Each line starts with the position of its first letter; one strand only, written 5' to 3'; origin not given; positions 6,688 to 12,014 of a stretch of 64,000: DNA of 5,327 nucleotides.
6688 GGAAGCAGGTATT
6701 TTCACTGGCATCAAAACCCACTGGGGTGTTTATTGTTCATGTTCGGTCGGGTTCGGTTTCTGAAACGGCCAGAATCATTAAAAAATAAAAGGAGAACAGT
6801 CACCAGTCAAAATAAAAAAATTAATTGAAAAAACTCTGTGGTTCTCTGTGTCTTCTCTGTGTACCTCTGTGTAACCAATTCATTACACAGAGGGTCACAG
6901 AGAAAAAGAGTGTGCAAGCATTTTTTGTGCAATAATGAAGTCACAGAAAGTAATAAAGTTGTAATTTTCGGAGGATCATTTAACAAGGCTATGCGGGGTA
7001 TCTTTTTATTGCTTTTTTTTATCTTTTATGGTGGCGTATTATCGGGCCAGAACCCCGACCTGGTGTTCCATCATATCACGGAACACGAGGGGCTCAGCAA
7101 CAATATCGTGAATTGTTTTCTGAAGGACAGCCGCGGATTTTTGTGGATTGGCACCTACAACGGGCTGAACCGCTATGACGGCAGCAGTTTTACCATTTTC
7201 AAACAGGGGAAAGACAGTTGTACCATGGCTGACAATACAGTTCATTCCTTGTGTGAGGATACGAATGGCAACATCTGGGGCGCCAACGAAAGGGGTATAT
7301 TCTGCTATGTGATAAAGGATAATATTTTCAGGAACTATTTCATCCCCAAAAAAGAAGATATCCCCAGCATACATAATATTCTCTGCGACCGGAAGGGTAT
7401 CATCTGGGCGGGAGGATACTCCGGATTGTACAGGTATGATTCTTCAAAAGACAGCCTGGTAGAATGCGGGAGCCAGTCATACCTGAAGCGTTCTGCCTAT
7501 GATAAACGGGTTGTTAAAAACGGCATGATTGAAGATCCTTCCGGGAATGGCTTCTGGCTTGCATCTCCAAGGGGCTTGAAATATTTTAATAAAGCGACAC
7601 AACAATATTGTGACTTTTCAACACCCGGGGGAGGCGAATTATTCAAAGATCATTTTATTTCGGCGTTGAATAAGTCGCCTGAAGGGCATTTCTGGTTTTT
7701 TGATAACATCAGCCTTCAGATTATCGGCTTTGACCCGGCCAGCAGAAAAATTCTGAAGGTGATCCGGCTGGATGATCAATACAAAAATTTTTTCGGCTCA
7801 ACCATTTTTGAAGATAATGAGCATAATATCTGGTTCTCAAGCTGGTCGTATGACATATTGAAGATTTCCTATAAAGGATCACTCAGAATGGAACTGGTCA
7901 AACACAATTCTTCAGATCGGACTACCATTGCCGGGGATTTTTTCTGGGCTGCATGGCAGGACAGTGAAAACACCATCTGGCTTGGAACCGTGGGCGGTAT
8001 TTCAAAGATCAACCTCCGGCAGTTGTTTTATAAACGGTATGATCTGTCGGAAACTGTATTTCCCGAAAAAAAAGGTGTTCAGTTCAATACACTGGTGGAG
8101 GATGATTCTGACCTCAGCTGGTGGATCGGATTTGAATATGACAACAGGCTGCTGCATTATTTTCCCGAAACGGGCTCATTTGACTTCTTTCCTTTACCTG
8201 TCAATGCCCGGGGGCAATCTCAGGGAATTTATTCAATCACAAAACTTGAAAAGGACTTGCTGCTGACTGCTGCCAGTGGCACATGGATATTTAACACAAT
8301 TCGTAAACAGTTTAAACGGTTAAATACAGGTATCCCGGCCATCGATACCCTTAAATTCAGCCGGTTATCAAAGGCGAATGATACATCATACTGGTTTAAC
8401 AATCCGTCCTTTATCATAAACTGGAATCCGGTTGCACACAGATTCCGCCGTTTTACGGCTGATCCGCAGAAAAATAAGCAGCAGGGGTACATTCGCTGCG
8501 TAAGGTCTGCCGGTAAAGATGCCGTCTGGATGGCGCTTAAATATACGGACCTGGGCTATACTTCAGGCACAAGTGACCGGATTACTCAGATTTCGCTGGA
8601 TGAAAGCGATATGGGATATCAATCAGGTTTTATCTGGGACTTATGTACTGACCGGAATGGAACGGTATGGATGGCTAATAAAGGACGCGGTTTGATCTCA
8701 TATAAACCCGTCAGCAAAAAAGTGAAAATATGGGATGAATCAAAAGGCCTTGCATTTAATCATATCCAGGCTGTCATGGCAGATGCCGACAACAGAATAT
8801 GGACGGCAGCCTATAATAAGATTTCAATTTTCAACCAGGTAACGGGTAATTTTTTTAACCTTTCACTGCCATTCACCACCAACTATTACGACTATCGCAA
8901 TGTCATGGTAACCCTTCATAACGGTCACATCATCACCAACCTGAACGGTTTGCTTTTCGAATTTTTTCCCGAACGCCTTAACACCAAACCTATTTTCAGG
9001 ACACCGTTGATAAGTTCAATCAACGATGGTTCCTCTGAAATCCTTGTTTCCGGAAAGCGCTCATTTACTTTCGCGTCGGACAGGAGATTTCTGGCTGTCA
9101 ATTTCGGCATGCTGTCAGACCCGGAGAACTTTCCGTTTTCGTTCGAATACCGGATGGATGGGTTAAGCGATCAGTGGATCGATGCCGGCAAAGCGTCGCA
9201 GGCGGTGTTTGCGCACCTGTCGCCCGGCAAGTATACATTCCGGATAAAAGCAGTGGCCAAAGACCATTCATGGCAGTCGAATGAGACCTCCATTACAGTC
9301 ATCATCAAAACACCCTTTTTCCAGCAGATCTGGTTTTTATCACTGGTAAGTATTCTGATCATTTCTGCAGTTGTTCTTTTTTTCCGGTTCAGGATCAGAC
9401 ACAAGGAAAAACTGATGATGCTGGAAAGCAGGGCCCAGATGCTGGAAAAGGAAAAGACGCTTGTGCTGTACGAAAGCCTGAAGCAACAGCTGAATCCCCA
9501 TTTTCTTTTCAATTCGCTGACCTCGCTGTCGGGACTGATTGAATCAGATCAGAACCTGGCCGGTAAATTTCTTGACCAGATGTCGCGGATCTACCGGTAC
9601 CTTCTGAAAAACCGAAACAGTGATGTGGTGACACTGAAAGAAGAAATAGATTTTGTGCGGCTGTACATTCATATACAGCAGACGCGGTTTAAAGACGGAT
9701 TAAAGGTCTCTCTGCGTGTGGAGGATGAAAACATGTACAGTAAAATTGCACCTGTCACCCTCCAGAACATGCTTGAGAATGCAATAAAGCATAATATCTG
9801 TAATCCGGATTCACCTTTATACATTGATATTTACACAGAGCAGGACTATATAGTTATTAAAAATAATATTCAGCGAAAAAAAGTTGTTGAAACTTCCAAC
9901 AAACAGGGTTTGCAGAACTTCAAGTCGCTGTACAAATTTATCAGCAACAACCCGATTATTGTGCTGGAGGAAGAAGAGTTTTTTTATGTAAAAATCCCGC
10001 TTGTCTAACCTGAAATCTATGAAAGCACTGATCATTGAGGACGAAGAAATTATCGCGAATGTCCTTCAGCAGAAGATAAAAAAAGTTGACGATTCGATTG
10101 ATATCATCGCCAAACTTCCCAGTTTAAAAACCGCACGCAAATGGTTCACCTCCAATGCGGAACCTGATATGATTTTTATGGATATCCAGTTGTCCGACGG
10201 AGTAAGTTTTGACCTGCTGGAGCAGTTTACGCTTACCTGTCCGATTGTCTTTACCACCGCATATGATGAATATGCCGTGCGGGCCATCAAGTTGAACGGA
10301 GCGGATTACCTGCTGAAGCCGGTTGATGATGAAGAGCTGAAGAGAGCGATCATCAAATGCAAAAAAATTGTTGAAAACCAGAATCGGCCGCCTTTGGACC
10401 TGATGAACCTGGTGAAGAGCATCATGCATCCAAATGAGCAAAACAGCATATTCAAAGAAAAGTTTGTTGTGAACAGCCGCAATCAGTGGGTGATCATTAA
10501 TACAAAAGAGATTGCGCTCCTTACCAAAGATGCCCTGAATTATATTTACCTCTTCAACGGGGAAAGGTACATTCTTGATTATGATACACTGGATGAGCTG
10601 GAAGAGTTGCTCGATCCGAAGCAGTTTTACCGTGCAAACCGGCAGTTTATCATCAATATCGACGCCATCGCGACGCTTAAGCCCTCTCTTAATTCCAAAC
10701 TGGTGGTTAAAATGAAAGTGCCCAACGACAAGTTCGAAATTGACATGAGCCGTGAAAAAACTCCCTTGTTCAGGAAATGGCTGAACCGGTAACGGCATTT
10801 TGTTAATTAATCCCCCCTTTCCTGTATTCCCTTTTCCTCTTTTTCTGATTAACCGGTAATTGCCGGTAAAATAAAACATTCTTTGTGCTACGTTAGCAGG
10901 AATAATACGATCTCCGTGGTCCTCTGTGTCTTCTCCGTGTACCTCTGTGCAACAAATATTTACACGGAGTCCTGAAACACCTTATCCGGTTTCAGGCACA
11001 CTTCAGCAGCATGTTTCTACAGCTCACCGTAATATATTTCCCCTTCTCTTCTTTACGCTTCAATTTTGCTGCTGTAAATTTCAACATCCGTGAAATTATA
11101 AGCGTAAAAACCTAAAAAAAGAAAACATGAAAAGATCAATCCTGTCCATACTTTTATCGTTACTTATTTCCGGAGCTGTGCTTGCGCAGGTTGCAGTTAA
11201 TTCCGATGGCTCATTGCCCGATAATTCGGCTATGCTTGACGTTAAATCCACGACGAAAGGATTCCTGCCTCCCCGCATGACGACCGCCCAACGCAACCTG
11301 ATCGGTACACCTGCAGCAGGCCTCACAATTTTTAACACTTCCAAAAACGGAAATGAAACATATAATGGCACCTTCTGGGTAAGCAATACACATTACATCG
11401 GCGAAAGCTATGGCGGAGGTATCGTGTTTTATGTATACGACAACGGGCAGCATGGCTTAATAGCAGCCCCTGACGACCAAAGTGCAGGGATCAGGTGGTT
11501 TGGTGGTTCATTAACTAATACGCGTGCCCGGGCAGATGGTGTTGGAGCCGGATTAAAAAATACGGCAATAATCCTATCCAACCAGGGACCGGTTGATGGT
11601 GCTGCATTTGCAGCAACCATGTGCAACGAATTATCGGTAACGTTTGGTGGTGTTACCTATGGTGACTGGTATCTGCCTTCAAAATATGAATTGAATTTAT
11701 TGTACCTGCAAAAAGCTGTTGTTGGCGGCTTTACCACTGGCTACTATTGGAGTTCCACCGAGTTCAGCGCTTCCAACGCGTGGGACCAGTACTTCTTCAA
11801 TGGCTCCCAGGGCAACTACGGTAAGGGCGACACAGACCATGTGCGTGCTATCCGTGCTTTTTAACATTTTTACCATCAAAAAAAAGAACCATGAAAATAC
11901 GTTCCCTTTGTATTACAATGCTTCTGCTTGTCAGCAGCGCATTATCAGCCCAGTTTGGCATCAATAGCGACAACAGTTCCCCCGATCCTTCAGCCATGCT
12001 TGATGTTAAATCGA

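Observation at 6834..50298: A structural superfamily of intergenic hairpins whose stems co-vary: (A)ACCRC-[CNNAG units]...[CTNNG units]-GYGGT(T)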

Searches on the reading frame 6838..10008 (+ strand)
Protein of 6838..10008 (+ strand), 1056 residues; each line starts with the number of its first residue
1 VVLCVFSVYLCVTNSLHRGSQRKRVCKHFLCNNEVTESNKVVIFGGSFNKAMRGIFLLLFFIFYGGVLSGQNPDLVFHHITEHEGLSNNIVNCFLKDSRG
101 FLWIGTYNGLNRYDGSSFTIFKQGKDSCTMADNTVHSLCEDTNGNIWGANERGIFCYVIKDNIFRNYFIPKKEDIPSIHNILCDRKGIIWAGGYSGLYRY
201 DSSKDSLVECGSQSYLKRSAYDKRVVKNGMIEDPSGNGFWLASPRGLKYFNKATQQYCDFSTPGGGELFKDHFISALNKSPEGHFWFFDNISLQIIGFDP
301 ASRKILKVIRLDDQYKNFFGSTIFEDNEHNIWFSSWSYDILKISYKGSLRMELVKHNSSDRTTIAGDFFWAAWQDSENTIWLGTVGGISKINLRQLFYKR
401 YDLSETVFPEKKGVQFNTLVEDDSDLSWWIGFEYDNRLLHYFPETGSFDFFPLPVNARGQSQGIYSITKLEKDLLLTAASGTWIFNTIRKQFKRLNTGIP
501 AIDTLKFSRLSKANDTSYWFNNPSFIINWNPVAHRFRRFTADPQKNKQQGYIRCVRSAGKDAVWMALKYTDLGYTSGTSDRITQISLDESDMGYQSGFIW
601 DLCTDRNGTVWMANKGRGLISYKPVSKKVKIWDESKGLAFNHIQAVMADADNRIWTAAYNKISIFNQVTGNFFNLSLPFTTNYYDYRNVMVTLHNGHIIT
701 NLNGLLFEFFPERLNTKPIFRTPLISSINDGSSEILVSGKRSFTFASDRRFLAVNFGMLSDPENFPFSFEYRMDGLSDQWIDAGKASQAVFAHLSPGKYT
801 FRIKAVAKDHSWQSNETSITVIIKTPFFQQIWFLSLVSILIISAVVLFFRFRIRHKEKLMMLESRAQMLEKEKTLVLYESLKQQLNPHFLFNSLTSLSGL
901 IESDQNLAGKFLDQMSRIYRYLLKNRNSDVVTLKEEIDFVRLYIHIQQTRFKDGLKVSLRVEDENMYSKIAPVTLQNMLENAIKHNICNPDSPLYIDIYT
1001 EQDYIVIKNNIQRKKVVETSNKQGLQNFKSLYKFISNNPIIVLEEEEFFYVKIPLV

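Call 20: search_protein_families(library=pfam, proteins=[window:6838-10008:+])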
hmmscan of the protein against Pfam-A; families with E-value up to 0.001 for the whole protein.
window:6838-10008:+ (1056 aa): 3 families
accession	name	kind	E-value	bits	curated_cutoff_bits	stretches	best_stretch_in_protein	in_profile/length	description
PF06580.19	His_kinase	-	5e-24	84.8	25.2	1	879-954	4-80/81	Histidine kinase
PF07494.17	Reg_prop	-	3.2e-23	79.3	20.4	1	85-108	1-24/24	Two component regulator propeller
PF07495.19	Y_Y_Y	-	5.2e-14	52.3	26.6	1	768-824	9-65/65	Y_Y_Y domain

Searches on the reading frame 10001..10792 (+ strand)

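Call 20: search_protein_families(library=pfam, proteins=[window:10001-10792:+])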
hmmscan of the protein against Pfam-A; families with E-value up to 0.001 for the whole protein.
window:10001-10792:+ (263 aa): 2 families
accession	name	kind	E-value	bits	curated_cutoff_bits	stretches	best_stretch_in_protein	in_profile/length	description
PF04397.21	LytTR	-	1.5e-15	57.6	22.6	1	162-261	2-97/98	LytTr DNA-binding domain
PF00072.30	Response_reg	-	1.2e-14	54.9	30.2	1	10-117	2-110/111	Response regulator receiver domain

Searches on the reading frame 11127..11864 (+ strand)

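Call 20: search_protein_families(library=pfam, proteins=[window:11127-11864:+])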
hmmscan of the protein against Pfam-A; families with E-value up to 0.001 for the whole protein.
window:11127-11864:+ (245 aa): 1 family
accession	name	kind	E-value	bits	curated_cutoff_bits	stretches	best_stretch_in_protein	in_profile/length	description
PF07603.17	Lcl_C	-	3.2e-09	37.5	34.9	1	159-243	24-117/117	Lcl C-terminal domain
